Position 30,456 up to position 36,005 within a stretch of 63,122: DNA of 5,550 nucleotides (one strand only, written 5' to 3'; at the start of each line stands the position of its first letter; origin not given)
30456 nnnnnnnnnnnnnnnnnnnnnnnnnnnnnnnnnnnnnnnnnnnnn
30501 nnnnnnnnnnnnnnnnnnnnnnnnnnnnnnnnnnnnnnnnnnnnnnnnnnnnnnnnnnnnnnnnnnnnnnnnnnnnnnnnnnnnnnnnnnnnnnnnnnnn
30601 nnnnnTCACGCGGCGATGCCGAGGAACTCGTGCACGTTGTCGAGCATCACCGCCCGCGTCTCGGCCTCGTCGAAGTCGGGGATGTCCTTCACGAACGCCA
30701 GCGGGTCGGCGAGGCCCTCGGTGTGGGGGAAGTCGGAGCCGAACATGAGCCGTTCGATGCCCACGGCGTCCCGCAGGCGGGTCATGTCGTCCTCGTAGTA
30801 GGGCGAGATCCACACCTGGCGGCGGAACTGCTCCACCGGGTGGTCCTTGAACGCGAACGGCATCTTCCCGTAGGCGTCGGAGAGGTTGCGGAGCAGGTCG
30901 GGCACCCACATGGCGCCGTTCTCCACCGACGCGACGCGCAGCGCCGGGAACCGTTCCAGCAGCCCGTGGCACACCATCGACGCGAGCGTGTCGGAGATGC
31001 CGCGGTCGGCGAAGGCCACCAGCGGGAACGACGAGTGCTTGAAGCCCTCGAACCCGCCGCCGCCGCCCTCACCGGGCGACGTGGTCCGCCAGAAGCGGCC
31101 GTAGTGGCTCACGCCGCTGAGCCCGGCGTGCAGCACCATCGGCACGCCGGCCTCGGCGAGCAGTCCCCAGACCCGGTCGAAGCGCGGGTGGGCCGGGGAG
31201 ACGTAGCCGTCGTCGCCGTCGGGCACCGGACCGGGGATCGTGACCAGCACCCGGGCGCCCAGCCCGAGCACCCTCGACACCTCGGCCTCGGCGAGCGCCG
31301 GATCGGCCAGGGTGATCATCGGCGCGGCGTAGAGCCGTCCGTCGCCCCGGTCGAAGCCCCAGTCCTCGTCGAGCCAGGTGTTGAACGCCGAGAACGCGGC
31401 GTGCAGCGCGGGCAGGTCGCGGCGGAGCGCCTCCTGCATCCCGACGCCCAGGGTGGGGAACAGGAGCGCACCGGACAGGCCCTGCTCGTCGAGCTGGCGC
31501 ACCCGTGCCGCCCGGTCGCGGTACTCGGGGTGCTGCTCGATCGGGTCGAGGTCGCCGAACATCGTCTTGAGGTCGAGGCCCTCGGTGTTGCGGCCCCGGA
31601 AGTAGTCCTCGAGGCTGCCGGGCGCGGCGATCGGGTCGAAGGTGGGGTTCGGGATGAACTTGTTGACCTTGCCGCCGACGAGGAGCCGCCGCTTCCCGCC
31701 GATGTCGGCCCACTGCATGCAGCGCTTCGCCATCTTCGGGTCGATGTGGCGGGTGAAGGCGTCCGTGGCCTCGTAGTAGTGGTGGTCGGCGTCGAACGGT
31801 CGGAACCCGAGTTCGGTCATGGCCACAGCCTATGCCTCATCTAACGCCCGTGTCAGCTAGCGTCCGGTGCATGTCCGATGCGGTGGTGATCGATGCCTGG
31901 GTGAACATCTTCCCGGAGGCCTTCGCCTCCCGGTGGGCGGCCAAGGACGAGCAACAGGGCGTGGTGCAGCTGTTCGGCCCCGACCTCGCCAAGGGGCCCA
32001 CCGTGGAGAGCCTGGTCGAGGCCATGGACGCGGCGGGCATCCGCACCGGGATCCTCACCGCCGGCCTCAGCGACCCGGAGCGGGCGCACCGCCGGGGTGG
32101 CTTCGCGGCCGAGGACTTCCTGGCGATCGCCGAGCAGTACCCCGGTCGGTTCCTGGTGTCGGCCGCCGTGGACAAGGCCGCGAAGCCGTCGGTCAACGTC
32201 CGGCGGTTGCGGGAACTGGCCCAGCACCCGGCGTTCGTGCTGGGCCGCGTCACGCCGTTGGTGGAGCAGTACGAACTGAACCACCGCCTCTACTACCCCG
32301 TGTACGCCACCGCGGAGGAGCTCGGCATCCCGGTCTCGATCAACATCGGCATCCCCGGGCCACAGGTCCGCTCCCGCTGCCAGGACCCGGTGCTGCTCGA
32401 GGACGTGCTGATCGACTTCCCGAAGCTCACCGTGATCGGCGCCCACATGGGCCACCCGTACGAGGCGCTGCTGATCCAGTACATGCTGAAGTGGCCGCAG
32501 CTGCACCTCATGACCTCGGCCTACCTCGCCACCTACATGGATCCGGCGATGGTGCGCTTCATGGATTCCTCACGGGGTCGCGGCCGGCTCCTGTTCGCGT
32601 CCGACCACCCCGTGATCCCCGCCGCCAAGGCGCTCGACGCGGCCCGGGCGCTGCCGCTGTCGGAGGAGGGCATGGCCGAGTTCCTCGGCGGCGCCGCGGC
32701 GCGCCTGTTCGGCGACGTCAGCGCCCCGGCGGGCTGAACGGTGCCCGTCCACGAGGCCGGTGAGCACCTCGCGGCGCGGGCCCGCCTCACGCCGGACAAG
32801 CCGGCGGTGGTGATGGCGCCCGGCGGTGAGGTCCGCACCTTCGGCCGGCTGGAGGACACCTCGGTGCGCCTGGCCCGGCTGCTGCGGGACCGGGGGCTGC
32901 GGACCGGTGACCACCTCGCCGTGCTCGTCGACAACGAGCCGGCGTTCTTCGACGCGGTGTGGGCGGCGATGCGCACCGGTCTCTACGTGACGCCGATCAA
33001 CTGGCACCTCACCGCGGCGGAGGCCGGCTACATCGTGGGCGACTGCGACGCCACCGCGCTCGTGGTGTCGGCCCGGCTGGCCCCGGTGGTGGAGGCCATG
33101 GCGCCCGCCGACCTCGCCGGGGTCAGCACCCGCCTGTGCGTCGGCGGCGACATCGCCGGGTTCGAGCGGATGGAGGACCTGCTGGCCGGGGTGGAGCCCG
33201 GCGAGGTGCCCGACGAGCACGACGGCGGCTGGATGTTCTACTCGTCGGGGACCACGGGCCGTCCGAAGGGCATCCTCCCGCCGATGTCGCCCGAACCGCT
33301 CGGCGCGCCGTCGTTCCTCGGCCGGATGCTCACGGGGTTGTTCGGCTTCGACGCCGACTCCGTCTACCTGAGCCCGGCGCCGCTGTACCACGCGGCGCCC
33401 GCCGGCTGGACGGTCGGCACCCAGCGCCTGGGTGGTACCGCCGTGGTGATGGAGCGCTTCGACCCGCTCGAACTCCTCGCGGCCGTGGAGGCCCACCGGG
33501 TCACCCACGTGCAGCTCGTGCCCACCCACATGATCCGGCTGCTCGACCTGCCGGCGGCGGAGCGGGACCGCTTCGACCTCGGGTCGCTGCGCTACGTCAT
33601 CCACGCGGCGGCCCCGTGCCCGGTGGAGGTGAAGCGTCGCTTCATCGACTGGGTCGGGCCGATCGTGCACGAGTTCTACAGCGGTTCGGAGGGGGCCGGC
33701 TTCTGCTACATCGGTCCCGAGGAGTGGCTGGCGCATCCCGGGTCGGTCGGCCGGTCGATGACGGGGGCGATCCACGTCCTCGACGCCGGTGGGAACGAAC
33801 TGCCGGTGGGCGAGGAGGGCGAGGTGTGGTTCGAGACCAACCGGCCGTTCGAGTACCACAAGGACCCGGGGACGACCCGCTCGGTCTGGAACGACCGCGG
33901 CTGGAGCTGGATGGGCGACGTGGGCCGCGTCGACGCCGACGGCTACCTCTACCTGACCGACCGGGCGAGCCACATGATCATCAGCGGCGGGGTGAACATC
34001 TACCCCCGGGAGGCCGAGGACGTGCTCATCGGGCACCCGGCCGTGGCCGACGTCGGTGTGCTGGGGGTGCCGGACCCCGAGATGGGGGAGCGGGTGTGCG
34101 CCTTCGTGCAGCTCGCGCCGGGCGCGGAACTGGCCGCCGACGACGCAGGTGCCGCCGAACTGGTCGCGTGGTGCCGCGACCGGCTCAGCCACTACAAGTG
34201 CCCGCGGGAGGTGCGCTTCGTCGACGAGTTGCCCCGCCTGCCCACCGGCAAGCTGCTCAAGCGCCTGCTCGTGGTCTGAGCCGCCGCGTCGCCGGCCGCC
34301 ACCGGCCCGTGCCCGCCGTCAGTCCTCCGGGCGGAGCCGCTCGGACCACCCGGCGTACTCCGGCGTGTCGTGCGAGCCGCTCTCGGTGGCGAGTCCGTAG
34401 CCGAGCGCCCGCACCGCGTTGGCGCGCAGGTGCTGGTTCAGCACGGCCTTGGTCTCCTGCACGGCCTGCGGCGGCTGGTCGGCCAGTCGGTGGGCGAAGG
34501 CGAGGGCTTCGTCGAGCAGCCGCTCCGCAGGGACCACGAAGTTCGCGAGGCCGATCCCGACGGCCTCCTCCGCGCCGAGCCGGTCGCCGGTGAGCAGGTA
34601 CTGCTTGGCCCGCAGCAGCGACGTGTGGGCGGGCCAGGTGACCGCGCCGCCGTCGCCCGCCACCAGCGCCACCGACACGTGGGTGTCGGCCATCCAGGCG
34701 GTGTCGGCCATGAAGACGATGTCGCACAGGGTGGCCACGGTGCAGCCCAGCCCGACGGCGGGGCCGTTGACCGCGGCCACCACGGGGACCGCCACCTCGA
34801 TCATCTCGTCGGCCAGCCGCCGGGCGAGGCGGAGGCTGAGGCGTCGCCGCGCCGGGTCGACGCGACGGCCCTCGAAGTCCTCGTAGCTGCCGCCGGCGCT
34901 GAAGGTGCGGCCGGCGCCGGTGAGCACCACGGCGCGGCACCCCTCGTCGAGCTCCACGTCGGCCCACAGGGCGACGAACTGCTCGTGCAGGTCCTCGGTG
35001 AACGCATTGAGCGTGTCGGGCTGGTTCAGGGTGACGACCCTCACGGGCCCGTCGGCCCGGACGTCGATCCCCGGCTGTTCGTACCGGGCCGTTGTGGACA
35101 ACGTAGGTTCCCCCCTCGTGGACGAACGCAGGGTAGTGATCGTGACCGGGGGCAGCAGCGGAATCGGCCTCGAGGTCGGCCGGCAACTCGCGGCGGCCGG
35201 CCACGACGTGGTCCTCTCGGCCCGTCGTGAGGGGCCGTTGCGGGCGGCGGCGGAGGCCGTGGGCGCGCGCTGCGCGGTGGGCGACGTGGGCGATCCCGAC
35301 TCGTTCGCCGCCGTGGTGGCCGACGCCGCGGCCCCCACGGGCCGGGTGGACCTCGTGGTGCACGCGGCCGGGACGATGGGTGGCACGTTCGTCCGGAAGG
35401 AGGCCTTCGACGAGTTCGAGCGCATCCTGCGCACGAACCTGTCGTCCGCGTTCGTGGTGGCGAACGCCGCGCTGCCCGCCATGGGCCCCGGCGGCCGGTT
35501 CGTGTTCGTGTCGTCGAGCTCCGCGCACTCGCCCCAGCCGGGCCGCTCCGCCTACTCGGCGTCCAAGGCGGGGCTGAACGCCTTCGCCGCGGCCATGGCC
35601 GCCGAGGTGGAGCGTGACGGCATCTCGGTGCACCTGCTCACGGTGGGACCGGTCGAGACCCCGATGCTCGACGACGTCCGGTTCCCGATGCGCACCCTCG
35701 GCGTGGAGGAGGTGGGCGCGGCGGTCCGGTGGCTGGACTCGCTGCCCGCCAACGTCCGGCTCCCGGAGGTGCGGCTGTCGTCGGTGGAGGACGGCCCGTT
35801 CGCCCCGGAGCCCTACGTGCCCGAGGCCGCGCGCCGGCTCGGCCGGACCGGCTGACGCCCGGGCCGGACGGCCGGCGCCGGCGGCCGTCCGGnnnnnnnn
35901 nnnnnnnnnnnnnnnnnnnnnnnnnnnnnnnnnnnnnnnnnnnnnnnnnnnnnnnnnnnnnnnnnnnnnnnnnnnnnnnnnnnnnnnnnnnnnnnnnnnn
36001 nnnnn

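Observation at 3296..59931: Twelve copies of a 16-bp palindromic operator-like motif (CTRAC-N6-GTCAN) confined to promoter and junction regions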

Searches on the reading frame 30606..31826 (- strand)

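Call 11: search_protein_families(library=pfam, proteins=[window:30606-31826:-])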
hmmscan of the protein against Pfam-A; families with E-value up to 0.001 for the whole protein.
window:30606-31826:- (406 aa): 1 family
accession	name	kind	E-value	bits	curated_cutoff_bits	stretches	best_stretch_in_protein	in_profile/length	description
PF04909.20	Amidohydro_2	-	8.1e-18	65.6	26.4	1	97-403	18-288/289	Amidohydrolase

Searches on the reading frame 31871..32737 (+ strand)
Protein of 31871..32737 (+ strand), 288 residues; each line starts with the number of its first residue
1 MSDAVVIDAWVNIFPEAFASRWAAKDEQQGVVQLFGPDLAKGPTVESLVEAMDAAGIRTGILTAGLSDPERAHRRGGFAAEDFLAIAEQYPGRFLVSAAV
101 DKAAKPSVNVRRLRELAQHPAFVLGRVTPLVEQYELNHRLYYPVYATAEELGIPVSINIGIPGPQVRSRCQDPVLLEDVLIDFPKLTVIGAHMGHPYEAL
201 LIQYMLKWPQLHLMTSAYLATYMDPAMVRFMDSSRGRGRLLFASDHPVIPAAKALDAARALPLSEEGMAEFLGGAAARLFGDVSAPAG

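Call 12: search_protein_families(library=pfam, proteins=[window:31871-32737:+])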
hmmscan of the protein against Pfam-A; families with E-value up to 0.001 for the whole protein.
window:31871-32737:+ (288 aa): 1 family
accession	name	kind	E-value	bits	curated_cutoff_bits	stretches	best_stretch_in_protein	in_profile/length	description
PF04909.20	Amidohydro_2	-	6.8e-29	102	26.4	1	7-281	1-288/289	Amidohydrolase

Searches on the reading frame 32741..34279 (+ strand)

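Call 12: search_protein_families(library=pfam, proteins=[window:32741-34279:+])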
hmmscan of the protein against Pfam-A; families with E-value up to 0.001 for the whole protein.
window:32741-34279:+ (512 aa): 2 families
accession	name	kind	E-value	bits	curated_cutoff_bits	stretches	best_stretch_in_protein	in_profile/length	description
PF00501.34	AMP-binding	-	4.1e-62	210.6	29.9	1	11-365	2-375/384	AMP-binding enzyme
PF13193.12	AMP-binding_C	-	1.5e-21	77.5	24.5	1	424-504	1-76/76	AMP-binding enzyme C-terminal domain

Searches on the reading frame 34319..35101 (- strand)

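Call 12: search_protein_families(library=pfam, proteins=[window:34319-35101:-])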
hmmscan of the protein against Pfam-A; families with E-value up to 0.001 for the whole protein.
window:34319-35101:- (260 aa): 2 families
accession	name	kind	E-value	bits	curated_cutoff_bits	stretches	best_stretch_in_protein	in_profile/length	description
PF00378.25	ECH_1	-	8.4e-40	137.1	27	1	20-231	6-215/251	Enoyl-CoA hydratase/isomerase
PF16113.10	ECH_2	-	5.8e-20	72.5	27.2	1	20-225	1-203/335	Enoyl-CoA hydratase/isomerase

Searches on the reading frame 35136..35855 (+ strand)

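Call 12: search_protein_families(library=pfam, proteins=[window:35136-35855:+])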
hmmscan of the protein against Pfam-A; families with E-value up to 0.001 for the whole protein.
window:35136-35855:+ (239 aa): 5 families
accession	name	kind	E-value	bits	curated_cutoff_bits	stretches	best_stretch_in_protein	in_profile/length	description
PF00106.31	adh_short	-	9.2e-43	146.4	26.6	1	2-181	4-190/195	short chain dehydrogenase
PF13561.12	adh_short_C2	-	4.3e-35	121.8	27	1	8-182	6-185/236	Enoyl-(Acyl carrier protein) reductase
PF08659.16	KR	-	1.3e-16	61.5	22.6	1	2-168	4-173/180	KR domain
PF01370.27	Epimerase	-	9.5e-10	38.7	20.9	1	1-167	1-169/240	NAD dependent epimerase/dehydratase family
PF13460.12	NAD_binding_10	-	2.4e-08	34.5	27.2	1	5-156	1-129/184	NAD(P)H-binding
